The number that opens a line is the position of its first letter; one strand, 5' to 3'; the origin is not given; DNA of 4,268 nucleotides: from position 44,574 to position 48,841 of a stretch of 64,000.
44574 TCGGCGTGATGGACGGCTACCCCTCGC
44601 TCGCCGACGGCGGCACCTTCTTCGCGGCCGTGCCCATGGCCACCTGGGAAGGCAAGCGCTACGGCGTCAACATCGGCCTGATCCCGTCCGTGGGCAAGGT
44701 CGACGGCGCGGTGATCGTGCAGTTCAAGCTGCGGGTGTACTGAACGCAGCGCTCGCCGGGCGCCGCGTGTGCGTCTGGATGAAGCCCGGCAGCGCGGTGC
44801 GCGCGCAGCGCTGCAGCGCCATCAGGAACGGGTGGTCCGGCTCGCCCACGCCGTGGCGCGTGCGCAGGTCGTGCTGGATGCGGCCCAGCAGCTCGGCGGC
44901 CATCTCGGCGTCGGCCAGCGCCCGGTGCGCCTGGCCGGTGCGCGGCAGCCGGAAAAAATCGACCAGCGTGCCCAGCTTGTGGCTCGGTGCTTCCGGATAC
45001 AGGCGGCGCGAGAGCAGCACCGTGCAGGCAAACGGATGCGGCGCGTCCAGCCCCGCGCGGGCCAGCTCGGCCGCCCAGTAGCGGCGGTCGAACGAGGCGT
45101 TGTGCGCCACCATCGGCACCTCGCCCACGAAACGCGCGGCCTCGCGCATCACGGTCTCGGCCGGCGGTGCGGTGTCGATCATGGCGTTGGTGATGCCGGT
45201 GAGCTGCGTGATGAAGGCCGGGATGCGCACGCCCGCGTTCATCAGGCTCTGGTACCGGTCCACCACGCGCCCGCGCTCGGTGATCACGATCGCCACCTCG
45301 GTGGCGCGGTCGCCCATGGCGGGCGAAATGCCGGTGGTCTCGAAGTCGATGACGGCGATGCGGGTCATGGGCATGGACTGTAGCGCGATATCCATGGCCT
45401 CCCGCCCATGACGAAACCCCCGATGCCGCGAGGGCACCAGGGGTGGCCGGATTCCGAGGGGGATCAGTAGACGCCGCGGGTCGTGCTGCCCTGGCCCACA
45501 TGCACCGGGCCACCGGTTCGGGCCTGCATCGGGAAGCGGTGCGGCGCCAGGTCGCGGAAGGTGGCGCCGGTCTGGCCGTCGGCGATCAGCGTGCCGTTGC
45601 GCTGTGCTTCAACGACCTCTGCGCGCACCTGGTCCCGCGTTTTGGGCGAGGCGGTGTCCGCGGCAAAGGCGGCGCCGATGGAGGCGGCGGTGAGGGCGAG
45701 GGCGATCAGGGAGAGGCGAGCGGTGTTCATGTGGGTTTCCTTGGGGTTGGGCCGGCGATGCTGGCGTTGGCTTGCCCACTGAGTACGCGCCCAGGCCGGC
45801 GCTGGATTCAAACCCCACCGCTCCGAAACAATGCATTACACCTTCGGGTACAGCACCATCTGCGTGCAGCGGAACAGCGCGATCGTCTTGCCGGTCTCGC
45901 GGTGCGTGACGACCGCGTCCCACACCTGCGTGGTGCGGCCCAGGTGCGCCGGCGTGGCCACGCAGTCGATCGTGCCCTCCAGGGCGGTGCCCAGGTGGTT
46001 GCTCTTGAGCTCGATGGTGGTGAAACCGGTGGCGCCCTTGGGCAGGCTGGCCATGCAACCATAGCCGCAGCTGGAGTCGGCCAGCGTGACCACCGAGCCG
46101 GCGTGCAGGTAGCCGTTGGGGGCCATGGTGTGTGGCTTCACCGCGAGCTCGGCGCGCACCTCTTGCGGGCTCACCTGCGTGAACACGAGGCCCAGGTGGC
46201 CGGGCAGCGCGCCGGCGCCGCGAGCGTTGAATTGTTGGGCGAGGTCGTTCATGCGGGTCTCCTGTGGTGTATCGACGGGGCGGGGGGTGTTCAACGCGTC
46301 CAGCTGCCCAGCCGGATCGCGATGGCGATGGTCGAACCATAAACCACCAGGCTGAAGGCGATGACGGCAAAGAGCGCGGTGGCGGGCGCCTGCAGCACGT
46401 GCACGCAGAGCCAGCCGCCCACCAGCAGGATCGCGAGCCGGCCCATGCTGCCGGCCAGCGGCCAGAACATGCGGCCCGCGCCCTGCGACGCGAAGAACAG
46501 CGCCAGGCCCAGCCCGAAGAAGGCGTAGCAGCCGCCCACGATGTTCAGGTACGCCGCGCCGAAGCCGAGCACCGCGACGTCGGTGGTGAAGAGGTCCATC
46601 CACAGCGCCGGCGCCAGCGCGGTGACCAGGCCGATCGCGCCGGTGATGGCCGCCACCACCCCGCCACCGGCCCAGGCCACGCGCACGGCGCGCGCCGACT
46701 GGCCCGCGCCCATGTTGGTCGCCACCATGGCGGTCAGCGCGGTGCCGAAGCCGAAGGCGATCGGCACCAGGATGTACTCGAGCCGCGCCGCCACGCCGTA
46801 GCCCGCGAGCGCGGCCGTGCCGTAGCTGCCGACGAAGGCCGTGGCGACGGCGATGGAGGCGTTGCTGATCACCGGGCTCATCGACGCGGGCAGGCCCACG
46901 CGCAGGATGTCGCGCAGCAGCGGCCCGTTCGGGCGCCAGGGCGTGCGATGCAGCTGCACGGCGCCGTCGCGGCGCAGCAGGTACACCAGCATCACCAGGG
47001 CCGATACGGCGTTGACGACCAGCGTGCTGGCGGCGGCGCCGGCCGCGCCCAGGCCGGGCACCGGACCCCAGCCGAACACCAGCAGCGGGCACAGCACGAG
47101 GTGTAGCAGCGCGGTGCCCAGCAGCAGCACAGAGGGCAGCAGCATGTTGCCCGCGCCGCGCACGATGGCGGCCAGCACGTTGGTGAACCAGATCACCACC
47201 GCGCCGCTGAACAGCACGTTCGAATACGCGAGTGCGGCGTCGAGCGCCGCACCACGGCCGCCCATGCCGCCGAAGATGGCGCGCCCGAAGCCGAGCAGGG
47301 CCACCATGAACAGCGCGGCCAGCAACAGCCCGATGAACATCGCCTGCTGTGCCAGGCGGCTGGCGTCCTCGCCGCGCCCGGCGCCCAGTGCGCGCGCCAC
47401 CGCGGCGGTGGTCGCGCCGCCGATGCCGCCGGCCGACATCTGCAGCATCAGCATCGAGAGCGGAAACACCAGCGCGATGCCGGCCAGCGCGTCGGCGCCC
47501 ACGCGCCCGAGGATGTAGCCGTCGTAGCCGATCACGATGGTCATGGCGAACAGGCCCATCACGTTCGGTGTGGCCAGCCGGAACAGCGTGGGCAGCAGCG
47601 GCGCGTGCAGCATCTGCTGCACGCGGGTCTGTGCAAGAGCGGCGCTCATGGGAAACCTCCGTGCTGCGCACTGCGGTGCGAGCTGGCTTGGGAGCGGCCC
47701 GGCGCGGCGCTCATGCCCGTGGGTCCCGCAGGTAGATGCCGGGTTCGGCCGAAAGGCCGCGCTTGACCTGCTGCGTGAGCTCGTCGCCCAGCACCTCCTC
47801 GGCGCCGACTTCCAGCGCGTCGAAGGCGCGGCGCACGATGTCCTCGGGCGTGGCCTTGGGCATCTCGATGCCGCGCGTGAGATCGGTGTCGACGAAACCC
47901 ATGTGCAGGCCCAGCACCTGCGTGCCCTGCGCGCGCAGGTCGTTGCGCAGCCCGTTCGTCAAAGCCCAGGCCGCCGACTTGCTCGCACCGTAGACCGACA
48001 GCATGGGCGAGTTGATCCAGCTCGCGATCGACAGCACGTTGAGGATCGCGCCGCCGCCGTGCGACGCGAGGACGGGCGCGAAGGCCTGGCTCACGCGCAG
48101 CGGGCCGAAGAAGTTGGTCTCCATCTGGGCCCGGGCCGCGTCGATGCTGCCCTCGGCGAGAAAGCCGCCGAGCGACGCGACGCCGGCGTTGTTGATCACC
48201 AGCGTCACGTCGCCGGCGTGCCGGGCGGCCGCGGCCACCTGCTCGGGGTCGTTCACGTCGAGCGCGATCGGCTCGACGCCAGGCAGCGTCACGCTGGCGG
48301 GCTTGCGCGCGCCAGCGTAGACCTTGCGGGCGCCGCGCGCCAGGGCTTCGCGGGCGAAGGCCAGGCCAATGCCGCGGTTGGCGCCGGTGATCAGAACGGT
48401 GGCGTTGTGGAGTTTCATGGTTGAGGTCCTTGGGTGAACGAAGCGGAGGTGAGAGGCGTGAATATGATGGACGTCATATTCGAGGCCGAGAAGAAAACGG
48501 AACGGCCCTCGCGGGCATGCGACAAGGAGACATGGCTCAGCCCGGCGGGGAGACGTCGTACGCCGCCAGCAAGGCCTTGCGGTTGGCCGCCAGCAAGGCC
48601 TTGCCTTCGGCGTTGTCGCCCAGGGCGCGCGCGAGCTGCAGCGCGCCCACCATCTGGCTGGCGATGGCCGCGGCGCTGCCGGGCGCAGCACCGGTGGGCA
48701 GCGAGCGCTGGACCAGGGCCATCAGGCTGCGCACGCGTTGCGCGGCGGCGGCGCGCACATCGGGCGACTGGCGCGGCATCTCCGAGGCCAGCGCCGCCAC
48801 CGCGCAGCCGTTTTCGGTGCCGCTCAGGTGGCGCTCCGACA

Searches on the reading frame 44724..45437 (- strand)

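Call 33: search_protein_families(library=pfam, proteins=[window:44724-45437:-], max_evalue=0.00001)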
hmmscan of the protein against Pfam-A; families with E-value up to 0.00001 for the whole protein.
window:44724-45437:- (237 aa): 1 family
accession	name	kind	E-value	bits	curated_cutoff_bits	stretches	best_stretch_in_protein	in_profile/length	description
PF00929.31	RNase_T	-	5.5e-29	102.3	24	1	29-184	2-164/164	Exonuclease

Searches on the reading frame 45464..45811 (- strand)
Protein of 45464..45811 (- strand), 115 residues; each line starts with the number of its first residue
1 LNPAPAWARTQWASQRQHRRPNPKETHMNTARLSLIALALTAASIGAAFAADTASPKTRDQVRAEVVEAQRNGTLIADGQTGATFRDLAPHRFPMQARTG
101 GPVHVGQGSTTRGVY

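Call 74: search_protein_families(library=pfam, proteins=[window:45464-45811:-], max_evalue=0.001)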
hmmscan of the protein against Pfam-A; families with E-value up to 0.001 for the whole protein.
window:45464-45811:- (115 aa): 1 family
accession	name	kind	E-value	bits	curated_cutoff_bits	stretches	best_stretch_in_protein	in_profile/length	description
PF13663.11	DUF4148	-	1.3e-11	45.1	27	1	28-78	1-57/62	Domain of unknown function (DUF4148)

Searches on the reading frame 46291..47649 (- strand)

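Call 33: search_protein_families(library=pfam, proteins=[window:46291-47649:-], max_evalue=0.00001)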
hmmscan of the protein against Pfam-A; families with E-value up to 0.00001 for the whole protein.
window:46291-47649:- (452 aa): 1 family
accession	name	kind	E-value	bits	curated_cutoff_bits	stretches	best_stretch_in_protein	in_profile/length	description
PF01554.23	MatE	-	7.9e-34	117.1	24.9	2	31-189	4-161/161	MatE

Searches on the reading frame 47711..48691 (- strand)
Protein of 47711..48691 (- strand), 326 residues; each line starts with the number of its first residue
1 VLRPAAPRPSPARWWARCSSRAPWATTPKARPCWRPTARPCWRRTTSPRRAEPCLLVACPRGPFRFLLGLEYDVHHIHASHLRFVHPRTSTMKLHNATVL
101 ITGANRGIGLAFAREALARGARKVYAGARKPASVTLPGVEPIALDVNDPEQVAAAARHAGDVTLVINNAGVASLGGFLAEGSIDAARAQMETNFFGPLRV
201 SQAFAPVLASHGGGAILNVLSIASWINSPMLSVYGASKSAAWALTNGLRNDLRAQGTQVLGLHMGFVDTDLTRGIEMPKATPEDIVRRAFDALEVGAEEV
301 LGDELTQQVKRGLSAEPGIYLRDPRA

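Call 33: search_protein_families(library=pfam, proteins=[window:47711-48691:-], max_evalue=0.00001)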
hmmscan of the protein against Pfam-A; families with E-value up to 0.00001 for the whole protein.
window:47711-48691:- (326 aa): 4 families
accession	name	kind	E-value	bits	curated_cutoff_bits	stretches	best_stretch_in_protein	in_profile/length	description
PF00106.31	adh_short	-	3.7e-33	115.1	26.6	1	98-275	2-190/195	short chain dehydrogenase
PF13561.12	adh_short_C2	-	9e-22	78.2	27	1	103-297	1-206/236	Enoyl-(Acyl carrier protein) reductase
PF13460.12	NAD_binding_10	-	1.2e-06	29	27.2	1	103-188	1-87/184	NAD(P)H-binding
PF08659.16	KR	-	8e-06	26.3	22.6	0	97-267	1-178/180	KR domain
